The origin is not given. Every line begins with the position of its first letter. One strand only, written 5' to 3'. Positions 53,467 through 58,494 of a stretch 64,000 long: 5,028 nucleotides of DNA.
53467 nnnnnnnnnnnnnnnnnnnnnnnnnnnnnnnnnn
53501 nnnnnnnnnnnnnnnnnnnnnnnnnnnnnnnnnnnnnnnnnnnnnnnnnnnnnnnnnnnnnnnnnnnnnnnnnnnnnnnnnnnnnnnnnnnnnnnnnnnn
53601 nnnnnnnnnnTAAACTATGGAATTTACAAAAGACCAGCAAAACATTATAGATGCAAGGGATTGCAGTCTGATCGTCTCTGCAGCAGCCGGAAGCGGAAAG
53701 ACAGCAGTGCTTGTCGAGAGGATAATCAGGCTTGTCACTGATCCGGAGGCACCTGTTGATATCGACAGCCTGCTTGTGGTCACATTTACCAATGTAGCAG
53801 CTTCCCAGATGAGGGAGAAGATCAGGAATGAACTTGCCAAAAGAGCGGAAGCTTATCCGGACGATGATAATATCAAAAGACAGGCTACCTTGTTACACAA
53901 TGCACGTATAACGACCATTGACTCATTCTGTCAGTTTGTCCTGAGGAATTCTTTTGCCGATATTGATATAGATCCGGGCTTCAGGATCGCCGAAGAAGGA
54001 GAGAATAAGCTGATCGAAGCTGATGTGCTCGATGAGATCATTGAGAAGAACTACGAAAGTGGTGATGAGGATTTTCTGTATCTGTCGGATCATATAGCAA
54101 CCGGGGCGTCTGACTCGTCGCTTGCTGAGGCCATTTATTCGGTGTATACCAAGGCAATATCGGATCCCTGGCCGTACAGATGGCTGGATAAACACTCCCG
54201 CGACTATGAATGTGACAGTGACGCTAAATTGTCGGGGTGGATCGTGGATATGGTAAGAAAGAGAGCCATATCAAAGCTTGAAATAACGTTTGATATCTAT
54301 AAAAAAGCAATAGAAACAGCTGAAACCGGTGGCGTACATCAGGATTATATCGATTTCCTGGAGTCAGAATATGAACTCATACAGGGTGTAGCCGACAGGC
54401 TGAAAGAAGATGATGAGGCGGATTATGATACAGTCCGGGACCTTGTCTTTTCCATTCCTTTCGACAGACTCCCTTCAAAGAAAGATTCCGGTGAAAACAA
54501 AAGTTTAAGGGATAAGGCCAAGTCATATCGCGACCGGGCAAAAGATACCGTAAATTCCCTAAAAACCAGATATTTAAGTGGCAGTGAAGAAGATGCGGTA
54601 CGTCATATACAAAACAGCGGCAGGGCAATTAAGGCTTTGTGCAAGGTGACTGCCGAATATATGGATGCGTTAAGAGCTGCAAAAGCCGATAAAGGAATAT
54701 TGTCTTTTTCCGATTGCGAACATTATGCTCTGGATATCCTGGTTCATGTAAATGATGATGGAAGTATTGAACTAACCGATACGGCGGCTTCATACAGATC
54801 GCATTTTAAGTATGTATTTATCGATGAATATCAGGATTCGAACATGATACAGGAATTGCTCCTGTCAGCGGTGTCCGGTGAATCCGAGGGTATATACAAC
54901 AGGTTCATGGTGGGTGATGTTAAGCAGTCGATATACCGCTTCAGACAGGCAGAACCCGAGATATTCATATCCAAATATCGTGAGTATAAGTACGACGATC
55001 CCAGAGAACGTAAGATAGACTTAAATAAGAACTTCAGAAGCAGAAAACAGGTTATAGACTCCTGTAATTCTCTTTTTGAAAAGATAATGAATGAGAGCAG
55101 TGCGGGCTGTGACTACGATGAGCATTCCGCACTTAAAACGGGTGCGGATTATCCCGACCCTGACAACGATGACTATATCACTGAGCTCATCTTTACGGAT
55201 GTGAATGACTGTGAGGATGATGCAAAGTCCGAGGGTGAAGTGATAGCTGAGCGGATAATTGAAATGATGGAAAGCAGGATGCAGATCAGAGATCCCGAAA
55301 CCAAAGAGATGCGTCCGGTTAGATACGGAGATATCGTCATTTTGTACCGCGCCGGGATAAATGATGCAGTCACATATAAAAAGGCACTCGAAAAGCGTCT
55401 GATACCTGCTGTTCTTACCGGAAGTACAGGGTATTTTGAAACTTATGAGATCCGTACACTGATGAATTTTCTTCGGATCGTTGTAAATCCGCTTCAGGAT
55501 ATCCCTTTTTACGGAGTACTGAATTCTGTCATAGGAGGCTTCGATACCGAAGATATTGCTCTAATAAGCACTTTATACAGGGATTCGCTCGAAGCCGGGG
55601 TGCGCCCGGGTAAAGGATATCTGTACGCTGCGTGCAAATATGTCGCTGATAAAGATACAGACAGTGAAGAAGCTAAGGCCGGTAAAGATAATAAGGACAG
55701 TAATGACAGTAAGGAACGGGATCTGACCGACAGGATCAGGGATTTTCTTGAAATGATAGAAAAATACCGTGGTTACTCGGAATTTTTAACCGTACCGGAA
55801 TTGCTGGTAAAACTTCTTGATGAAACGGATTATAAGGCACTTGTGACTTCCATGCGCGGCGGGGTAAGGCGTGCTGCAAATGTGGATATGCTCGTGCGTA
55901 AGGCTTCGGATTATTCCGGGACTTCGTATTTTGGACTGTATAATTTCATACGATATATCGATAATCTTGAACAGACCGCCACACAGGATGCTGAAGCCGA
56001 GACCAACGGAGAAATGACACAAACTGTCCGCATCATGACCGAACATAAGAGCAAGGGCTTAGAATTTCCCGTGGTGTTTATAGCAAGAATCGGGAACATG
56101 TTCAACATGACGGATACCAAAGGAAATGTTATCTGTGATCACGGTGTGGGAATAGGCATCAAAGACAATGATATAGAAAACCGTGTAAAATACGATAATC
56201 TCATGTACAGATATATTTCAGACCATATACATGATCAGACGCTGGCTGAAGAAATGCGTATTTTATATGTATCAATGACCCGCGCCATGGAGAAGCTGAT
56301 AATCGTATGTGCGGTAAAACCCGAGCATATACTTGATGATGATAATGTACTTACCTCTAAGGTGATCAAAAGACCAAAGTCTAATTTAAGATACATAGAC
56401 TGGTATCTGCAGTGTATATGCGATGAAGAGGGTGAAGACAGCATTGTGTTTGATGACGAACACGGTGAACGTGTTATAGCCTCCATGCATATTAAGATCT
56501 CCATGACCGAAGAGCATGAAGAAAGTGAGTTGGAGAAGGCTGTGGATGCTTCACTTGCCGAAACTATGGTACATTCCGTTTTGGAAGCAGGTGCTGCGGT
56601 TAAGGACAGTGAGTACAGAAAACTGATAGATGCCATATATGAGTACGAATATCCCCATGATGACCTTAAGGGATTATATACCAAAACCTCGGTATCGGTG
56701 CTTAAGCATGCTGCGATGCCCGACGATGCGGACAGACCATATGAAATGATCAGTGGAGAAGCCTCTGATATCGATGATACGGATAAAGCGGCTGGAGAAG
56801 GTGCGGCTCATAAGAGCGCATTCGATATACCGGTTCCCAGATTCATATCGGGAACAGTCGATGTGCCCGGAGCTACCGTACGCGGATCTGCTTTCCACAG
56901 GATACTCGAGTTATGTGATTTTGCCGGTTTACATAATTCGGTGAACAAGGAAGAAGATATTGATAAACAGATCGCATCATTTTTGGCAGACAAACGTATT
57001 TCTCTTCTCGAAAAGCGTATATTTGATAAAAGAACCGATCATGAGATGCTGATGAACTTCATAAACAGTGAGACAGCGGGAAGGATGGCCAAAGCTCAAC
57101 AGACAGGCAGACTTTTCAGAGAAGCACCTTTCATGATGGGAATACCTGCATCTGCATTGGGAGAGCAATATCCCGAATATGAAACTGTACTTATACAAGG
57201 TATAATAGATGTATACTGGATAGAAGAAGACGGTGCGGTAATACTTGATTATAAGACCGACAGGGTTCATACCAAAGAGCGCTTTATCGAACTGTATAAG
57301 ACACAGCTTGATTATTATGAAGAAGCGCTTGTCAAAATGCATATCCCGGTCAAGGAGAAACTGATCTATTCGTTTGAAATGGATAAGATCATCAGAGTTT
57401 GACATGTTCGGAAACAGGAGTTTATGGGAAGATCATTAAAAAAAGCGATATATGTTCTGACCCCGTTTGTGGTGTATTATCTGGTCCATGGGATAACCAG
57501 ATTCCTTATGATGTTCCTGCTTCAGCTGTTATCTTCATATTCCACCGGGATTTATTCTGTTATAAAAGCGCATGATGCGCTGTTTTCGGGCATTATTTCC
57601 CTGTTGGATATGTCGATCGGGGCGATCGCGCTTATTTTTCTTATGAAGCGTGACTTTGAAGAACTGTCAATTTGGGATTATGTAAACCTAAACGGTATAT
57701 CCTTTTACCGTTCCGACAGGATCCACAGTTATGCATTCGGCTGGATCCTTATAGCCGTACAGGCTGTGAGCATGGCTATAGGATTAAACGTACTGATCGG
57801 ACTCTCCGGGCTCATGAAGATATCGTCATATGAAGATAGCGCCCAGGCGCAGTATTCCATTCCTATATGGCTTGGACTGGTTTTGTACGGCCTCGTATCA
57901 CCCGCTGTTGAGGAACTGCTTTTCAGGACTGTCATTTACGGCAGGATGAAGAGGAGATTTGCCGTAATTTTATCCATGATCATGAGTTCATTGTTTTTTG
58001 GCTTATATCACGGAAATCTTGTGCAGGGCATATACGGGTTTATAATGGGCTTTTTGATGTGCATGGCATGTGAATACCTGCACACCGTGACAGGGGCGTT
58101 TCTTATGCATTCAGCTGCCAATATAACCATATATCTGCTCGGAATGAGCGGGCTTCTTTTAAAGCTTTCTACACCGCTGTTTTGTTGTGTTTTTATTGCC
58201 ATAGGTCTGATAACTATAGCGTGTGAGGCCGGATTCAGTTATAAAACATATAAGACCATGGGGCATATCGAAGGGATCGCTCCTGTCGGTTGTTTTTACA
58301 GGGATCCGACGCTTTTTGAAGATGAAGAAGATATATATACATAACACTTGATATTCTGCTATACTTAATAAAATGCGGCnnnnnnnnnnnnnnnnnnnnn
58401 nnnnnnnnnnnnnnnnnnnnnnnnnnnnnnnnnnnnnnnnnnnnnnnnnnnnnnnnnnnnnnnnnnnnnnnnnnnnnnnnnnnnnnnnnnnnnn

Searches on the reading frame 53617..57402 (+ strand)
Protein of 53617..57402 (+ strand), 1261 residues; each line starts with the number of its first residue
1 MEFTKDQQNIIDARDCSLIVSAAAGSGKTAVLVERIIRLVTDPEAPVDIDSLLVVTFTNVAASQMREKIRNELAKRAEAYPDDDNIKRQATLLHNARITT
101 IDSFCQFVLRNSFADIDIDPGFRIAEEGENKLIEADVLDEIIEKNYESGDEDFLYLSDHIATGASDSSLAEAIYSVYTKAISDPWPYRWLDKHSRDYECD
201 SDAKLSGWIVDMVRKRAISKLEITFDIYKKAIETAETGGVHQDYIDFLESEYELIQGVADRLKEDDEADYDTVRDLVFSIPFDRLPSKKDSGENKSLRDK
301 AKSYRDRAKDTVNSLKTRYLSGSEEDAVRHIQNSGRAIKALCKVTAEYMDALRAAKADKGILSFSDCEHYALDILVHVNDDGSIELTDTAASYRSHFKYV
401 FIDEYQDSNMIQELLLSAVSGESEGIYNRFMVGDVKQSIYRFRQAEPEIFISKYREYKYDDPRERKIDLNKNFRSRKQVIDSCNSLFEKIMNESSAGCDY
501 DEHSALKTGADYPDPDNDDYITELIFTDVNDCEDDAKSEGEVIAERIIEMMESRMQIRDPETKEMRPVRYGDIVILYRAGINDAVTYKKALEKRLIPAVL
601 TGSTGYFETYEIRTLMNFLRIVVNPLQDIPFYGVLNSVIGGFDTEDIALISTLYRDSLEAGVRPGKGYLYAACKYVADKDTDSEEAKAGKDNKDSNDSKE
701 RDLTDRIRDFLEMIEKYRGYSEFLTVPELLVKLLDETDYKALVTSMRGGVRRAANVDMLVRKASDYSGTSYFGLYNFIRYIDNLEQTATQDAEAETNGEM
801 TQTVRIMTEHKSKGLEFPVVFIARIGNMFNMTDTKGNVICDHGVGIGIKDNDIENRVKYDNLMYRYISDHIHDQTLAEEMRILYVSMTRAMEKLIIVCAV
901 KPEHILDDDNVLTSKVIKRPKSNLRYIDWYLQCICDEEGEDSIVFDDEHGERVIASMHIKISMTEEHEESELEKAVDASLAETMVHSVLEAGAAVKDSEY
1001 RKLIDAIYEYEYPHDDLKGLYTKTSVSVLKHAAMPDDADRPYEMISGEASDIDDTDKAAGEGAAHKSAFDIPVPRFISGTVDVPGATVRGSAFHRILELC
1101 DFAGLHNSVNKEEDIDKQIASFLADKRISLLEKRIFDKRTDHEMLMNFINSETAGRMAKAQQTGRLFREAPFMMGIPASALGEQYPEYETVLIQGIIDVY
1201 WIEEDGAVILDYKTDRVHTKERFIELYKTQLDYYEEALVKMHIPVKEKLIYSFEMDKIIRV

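Call 69: search_protein_families(library=pfam, proteins=[window:53617-57402:+], max_evalue=0.0001)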
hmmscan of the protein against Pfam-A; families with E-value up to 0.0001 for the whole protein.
window:53617-57402:+ (1261 aa): 5 families
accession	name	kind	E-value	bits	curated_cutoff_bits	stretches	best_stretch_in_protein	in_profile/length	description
PF00580.27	UvrD-helicase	-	1.8e-52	179.1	23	2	4-150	2-128/271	UvrD/REP helicase N-terminal domain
PF13361.12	UvrD_C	-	2.2e-31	110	25.6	1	467-898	1-347/350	UvrD-like helicase C-terminal domain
PF13245.12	AAA_19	-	2.6e-13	50.8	25.1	1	14-98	10-65/134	AAA domain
PF13538.12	UvrD_C_2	-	1.5e-08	34.8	27.4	0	804-825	2-23/52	UvrD-like helicase C-terminal domain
PF12705.13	PDDEXK_1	-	2.2e-06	28.2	22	1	1088-1241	36-172/247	PD-(D/E)XK nuclease superfamily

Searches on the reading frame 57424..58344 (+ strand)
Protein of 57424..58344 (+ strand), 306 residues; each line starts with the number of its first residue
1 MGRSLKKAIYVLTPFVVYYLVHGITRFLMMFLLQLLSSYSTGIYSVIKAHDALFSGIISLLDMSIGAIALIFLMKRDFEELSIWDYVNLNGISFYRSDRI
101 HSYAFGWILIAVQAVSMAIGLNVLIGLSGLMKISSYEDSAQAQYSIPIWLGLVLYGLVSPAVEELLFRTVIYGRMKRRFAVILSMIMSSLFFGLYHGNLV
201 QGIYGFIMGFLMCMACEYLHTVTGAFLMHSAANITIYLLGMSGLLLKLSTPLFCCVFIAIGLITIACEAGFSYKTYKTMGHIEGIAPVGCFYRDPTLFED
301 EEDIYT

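Call 69: search_protein_families(library=pfam, proteins=[window:57424-58344:+], max_evalue=0.0001)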
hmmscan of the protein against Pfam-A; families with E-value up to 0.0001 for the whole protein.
window:57424-58344:+ (306 aa): 1 family
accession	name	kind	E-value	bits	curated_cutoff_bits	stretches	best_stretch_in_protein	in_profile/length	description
PF02517.21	Rce1-like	-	6.2e-15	55.7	22.4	1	148-234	4-92/93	Type II CAAX prenyl endopeptidase Rce1-like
